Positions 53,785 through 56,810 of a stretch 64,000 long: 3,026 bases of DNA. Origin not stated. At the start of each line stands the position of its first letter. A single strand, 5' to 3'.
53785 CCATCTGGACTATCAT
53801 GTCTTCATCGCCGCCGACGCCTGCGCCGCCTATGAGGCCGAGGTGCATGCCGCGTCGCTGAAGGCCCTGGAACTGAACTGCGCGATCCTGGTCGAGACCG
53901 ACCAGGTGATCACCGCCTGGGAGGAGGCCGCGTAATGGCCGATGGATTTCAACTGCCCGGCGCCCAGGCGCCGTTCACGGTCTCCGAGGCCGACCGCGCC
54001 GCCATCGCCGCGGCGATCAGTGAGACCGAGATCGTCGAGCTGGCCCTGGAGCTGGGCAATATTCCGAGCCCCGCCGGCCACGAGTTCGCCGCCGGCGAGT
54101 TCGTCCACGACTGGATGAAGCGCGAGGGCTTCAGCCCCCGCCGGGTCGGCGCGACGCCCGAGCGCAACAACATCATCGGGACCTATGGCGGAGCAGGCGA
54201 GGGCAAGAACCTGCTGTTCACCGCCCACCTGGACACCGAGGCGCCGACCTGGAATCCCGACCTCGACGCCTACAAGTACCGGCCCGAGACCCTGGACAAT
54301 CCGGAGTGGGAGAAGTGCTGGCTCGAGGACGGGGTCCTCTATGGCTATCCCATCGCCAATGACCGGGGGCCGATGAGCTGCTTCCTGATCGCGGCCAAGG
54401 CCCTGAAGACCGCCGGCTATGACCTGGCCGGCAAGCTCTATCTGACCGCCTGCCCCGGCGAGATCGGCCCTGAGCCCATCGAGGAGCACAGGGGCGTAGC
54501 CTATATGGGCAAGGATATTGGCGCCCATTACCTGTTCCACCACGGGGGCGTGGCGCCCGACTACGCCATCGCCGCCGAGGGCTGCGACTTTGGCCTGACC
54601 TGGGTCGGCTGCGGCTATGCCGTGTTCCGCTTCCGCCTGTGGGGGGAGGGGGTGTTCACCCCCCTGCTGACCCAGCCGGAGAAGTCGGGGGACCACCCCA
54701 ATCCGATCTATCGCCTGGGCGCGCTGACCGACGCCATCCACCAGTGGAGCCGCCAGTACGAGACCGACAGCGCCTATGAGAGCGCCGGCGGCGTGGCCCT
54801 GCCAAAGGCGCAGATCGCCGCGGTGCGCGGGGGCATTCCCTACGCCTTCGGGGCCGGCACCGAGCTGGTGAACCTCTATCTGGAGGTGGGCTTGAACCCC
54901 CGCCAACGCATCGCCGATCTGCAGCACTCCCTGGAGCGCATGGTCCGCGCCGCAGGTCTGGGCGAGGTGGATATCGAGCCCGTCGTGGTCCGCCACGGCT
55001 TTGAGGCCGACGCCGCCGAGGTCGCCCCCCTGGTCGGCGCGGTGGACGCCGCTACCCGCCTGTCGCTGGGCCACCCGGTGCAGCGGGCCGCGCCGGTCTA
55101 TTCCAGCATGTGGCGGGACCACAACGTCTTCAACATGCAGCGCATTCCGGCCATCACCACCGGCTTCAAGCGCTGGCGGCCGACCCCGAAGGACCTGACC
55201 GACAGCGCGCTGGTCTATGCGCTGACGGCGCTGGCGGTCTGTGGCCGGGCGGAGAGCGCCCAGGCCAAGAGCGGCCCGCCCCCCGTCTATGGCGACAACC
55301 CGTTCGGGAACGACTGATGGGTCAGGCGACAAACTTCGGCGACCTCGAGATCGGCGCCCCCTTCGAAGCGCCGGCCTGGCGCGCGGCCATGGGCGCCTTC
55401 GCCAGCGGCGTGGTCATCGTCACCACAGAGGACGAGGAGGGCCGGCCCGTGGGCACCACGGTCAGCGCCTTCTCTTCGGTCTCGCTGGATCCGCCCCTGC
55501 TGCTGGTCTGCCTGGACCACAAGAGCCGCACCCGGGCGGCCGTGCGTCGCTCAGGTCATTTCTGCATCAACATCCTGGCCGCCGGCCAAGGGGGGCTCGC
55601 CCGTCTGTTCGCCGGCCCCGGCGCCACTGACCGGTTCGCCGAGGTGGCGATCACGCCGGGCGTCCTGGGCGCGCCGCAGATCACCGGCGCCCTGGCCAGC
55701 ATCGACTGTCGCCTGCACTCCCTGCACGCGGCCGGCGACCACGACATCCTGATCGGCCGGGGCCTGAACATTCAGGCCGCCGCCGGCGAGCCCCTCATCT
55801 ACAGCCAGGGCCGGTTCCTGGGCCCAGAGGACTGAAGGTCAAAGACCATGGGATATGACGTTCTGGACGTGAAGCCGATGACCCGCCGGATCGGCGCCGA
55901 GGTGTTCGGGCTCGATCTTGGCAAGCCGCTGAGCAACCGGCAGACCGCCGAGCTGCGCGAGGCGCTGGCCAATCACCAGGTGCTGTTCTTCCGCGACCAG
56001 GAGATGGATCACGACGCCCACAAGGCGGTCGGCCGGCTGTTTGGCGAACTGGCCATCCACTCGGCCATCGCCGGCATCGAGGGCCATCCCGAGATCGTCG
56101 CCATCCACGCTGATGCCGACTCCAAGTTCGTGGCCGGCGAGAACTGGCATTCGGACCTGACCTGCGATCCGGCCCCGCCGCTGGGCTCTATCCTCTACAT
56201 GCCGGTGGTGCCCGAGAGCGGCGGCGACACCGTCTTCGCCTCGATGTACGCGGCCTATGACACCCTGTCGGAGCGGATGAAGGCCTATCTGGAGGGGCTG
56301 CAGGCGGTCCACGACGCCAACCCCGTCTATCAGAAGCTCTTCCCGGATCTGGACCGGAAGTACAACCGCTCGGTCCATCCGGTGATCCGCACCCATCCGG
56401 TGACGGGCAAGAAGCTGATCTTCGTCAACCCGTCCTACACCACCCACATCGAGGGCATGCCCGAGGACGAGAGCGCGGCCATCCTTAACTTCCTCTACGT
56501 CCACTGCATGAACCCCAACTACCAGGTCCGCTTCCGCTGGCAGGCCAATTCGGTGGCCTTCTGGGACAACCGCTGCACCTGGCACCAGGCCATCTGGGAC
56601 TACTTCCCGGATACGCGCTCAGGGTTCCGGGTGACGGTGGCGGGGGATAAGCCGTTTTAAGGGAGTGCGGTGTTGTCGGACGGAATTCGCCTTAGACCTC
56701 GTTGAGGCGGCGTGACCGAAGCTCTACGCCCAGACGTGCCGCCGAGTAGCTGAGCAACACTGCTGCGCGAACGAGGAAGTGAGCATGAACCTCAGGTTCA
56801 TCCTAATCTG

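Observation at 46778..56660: Rut-like ring-opening core (RutA/RutB/RutF homologues) rewired with a TonB receptor, MFS pump, M20 hydrolase and TauD dioxygenase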

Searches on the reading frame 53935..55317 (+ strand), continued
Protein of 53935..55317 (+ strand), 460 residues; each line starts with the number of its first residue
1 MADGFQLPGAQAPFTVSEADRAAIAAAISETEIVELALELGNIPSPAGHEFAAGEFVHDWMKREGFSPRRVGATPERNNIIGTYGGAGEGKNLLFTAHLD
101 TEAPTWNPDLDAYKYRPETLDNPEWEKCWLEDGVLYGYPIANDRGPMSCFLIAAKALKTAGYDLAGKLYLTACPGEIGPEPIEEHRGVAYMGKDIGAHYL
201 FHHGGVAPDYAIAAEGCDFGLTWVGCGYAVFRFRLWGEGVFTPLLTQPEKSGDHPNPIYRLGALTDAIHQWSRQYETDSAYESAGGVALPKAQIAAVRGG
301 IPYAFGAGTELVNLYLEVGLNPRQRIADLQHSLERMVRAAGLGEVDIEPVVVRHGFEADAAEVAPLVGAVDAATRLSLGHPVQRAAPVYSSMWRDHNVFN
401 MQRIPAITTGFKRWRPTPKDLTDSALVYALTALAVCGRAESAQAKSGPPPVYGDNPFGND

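Call 57: get_annotated_region(hit=H3, flank=12000)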
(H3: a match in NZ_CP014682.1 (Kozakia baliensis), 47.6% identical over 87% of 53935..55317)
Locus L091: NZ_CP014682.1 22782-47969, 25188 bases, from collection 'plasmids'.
description: Kozakia baliensis strain NBRC 16680 plasmid pKB16680_1, complete sequence
organism: Kozakia baliensis (NCBI taxid 153496)
taxonomy: Bacteria; Pseudomonadota; Alphaproteobacteria; Rhodospirillales; Acetobacteraceae; Kozakia; Kozakia baliensis
host: -; source: Ragi; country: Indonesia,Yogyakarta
typing (MOB-suite, as given by PLSDB): mobilizable; replicon rep_cluster_1295; relaxase MOBF
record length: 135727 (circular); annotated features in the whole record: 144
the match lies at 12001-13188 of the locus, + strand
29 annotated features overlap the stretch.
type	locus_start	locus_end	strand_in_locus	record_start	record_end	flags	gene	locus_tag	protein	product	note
CDS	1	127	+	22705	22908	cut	-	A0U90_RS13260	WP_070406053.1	hypothetical protein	-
CDS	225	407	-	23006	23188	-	-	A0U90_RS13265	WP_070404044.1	hypothetical protein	-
CDS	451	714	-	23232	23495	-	-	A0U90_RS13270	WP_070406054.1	hypothetical protein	-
CDS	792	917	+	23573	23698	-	-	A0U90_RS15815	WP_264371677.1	hypothetical protein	-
CDS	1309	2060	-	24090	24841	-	-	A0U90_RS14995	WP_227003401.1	IS5 family transposase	-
CDS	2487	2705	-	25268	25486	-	-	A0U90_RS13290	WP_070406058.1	hypothetical protein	-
CDS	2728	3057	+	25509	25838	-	-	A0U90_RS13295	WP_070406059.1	hypothetical protein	-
CDS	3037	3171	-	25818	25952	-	-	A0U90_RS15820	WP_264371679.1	hypothetical protein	-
CDS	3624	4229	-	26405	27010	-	-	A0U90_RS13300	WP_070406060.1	nitroreductase family protein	-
CDS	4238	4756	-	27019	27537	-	-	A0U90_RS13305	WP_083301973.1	flavin reductase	-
CDS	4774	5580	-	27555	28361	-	ygiD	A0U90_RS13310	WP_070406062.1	4,5-DOPA dioxygenase extradiol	-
CDS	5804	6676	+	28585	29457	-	-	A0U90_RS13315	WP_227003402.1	TauD/TfdA family dioxygenase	-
CDS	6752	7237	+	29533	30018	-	-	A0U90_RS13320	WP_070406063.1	VOC family protein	-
CDS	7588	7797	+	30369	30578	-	-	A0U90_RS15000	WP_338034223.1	hypothetical protein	-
CDS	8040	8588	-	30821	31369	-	-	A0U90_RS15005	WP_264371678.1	IS5 family transposase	-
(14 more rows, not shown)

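Call 60: find_encoding_contigs(protein=P0348, flank=10000, max_places=1)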
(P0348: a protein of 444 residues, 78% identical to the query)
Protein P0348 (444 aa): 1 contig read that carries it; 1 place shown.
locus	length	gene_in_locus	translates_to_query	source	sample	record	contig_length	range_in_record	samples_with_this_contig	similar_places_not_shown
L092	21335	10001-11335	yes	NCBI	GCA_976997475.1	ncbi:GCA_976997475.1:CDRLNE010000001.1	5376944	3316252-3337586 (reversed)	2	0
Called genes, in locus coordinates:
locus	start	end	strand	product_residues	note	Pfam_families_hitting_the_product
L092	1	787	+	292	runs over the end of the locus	-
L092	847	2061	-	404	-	PF00155:Aminotran_1_2, PF01053:Cys_Met_Meta_PP (weak), PF01212:Beta_elim_lyase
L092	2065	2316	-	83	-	PF00550:PP-binding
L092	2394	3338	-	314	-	PF00106:adh_short (faint), PF01073:3Beta_HSD, PF01370:Epimerase, PF04321:RmlD_sub_bind, PF05368:NmrA, PF07993:NAD_binding_4 (weak), PF13460:NAD_binding_10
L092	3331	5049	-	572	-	PF00501:AMP-binding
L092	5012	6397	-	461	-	-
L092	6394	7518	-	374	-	-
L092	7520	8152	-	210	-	PF06835:LptC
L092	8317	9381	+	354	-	PF00296:Bac_luciferase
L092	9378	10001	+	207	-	PF00857:Isochorismatase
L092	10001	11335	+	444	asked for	-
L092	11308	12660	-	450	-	PF01323:DSBA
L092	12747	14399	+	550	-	PF00884:Sulfatase, PF01663:Phosphodiest (weak), PF16347:SGSH_C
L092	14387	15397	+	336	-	PF03781:FGE-sulfatase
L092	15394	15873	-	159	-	PF07045:DUF1330 (faint)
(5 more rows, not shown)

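Call 63: search_protein_families(library=pfam, proteins=[L091:14072-15262:+, L091:3624-4229:-, L089:13882-14778:-, L087:15838-17202:+], max_evalue=0.001)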
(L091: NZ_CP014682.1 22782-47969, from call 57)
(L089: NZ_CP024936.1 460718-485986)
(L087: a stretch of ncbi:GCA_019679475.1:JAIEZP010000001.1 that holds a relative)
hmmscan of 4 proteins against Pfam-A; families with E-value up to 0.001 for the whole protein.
L091:14072-15262:+ (396 aa): 2 families
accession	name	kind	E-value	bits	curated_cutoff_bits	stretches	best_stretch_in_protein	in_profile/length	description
PF00848.25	Ring_hydroxyl_A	-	2.3e-30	106.5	24.9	1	194-384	12-206/208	Ring hydroxylating alpha subunit (catalytic domain)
PF00355.32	Rieske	-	1.5e-17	63.7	20.3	1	50-133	2-84/88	Rieske [2Fe-2S] domain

L091:3624-4229:- (201 aa): 2 families
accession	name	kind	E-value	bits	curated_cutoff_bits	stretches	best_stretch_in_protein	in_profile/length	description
PF00881.29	Nitroreductase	-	2.5e-21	77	23.5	2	17-60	1-44/167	Nitroreductase family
PF14512.11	TM1586_NiRdase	-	2.4e-05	24.5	27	1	35-61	159-185/215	Putative TM nitroreductase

L089:13882-14778:- (298 aa): 2 families
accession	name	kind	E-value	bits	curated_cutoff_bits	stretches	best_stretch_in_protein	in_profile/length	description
PF12833.13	HTH_18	-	1.7e-20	73.5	33.6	1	211-290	2-79/80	Helix-turn-helix domain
PF00165.29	HTH_AraC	-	2.7e-12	46.9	26.6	1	250-290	3-42/42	Bacterial regulatory helix-turn-helix proteins, AraC family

L087:15838-17202:+ (454 aa): 1 family
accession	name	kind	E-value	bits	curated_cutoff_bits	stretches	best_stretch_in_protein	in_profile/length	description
PF01546.33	Peptidase_M20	-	6.3e-05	23.4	24.6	1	126-408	22-177/206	Peptidase family M20/M25/M40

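Call 97: search_protein_families(library=ncbifam, proteins=[L091:20005-20961:+, L091:3624-4229:-, L089:8102-8875:+], max_evalue=1e-10)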
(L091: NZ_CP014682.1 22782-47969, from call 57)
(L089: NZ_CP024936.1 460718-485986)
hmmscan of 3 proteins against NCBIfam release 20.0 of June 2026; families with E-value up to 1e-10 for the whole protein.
L091:20005-20961:+ (318 aa): 8 families
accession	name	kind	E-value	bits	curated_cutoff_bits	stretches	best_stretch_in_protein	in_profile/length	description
NF007964.0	PRK10684.1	equivalog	6.2e-26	91.1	383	1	10-314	14-330/333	NADH oxidoreductase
NF009805.0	PRK13289.1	equivalog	3.9e-23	82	432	1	15-221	164-392/399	NO-inducible flavohemoprotein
NF058606.1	GlBtMonoRdsGbcB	equivalog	5.8e-21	74.8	500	1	50-312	58-357/362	glycine betaine monooxygenase reductase subunit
TIGR02160.1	PA_CoA_Oxy5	hypoth_equivalog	2e-20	72.9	420.8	1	27-317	24-350/352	1,2-phenylacetyl-CoA epoxidase subunit PaaE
NF040810.1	BenC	equivalog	3.5e-20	72.4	430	1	10-208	109-315/333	benzoate 1,2-dioxygenase electron transfer component BenC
NF045803.1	MethMoxFADbindMmoC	equivalog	1.7e-14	53.3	500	0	24-141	128-244/343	aromatic/alkene monooxygenase hydroxylase FAD-binding subunit MmoC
NF000796.0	PRK00054.1-1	equivalog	1.4e-11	44.2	224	0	88-203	69-184/254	dihydroorotate dehydrogenase electron transfer subunit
NF008822.0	PRK11872.1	equivalog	1.7e-11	43.7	402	0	32-152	133-253/341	anthranilate 1,2-dioxygenase electron transfer component AntC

L091:3624-4229:- (201 aa): 0 families

L089:8102-8875:+ (257 aa): 0 families

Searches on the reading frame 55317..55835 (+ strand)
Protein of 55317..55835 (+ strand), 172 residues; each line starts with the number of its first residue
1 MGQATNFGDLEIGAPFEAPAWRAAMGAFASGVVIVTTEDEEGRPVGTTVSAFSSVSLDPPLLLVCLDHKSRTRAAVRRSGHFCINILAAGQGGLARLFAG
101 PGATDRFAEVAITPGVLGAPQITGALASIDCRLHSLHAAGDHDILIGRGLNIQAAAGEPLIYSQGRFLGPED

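Call 3: search_protein_families(library=pfam, proteins=[window:55317-55835:+])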
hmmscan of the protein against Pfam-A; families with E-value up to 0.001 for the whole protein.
window:55317-55835:+ (172 aa): 1 family
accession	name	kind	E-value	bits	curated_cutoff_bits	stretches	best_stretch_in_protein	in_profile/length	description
PF01613.24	Flavin_Reduct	-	1.6e-43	148.9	27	1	25-167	1-149/153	Flavin reductase like domain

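Call 4: search_protein_families(library=ncbifam, proteins=[window:55317-55835:+])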
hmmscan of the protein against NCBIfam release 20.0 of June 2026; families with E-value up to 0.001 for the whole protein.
window:55317-55835:+ (172 aa): 8 families
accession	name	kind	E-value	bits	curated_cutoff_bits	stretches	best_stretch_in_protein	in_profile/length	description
NF045630.1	monooxsub_HsaB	equivalog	4e-39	134.3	230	1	15-169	4-158/186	3-hydroxy-9,10-secoandrosta-1,3,5(10)-triene-9,17-dione monooxygenase reductase subunit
NF045919.1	HphnlacHdxRed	equivalog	2.2e-35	122.3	340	1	16-167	5-155/309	p-hydroxyphenylacetate 3-hydroxylase reductase component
NF052639.1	FlvnRedFerAPor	equivalog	4.9e-35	120.5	260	1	17-167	3-152/158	flavin reductase FerA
TIGR03615.1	RutF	equivalog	2.1e-30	105.8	254.75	1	19-167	4-153/156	NADH-dependent FMN reductase RutF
NF042921.1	HpaC_Thermus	equivalog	1.6e-29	102.8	200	1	20-164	4-143/150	4-hydroxyphenylacetate 3-monooxygenase reductase subunit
NF045733.1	StyMonoxStyB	equivalog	1.4e-25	90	200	1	20-167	3-146/150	styrene monooxygenase NADH-dependent flavin reductase subunit StyB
TIGR02296.1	HpaC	equivalog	1.1e-22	80.7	205.95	1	22-167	2-150/154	4-hydroxyphenylacetate 3-monooxygenase, reductase component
NF012030.0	PRK15486.1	equivalog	4.4e-20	72.1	315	1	21-167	10-159/170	4-hydroxyphenylacetate 3-monooxygenase reductase subunit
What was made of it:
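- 55317..55835 (+): NAD(P)H:flavin reductase supplying FMNH2. HsaB, FerA and RutF-type hits are all below their cut-offs (calls 3, 4).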

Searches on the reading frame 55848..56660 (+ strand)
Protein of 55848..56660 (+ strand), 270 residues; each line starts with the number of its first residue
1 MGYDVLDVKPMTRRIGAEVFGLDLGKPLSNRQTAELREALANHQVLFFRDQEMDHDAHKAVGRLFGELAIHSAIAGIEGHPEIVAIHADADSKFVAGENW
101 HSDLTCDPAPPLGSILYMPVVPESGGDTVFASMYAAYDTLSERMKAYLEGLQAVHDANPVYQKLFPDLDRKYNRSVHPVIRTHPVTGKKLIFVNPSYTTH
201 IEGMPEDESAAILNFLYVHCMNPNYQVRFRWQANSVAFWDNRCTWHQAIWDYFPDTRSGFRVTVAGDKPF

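Call 3: search_protein_families(library=pfam, proteins=[window:55848-56660:+])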
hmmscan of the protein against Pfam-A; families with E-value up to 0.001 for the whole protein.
window:55848-56660:+ (270 aa): 1 family
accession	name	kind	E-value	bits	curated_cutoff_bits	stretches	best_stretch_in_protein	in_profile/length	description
PF02668.22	TauD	-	5.4e-70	236.8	27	1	7-262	1-266/267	Taurine catabolism dioxygenase TauD, TfdA family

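Call 4: search_protein_families(library=ncbifam, proteins=[window:55848-56660:+])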
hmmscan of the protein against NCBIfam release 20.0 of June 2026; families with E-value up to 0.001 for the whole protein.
window:55848-56660:+ (270 aa): 3 families
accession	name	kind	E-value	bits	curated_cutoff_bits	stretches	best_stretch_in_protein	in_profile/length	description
NF007104.0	PRK09553.1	equivalog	9e-79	264.6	313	1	6-270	5-279/282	taurine dioxygenase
NF045815.1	Neo-PentlctneFsynPtlD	equivalog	4.2e-24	85.3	550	2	8-162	3-167/301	neopentalenolactone/pentalenolactone F synthase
NF049937.1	CMthFAOxDecarbScoE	equivalog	1.3e-23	83.6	400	1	12-268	8-287/295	(3R)-3-[(carboxymethyl)amino]fatty acid oxygenase/decarboxylase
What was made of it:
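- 55848..56660 (+): TauD/TfdA-family Fe(II)/2-oxoglutarate dioxygenase 1. Taurine dioxygenase model 264.6 bits, below the cut-off of 313 (calls 3, 4).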

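Call 11: search_solved_structures(query=window:55848-56660:+, max_evalue=1e-10)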
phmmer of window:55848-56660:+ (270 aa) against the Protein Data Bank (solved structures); distinct sequences matched with E-value up to 1e-10: 32.
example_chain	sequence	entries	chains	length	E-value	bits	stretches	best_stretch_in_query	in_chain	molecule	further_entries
1gqw_A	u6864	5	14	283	1.2e-63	218.4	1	6-270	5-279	ALPHA-KETOGLUTARATE-DEPENDENT TAURINE DIOXYGENASE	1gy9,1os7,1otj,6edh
6d1o_A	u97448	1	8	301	5.2e-62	213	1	4-269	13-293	(R)-phenoxypropionate/alpha-ketoglutarate-dioxygenase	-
6d3h_A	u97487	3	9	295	1.7e-60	208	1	3-269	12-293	FT_T dioxygenase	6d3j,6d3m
6d0o_A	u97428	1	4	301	2.4e-60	207.5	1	4-269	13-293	(R)-phenoxypropionate/alpha-ketoglutarate-dioxygenase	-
6d3i_A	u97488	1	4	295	2.7e-60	207.4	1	3-269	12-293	ftv7 dioxygenase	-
5bk9_A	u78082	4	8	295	3.6e-57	197.1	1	4-269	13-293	(R)-phenoxypropionate/alpha-ketoglutarate-dioxygenase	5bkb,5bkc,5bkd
3pvj_A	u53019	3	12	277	3.9e-57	197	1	6-270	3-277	Alpha-ketoglutarate-dependent taurine dioxygenase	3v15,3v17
7qtd_A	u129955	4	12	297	9.8e-57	195.7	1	6-269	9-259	PlaO1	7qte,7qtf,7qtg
5hsx_A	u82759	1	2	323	7.4e-56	192.8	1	6-269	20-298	Putative alpha-ketoglutarate-dependent taurine dioxygenase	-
5keu_A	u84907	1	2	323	1.5e-53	185.2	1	6-269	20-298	Taurine dioxygenase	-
5vn6_A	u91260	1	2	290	2.4e-49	171.4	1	6-270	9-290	Taurine dioxygenase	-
1oij_A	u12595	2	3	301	3.1e-41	144.8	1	6-269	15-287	PUTATIVE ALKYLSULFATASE ATSK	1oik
1oij_C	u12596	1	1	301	3.1e-41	144.8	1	6-269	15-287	PUTATIVE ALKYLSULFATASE ATSK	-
1oih_A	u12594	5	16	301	3.1e-41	144.8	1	6-269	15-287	PUTATIVE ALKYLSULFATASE ATSK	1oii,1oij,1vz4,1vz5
3swt_A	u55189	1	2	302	4.5e-38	134.4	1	4-269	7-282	Taurine catabolism dioxygenase, TauD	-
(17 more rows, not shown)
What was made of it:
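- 55848..56660 (+): About equally close to E. coli TauD and RdpA (call 11).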
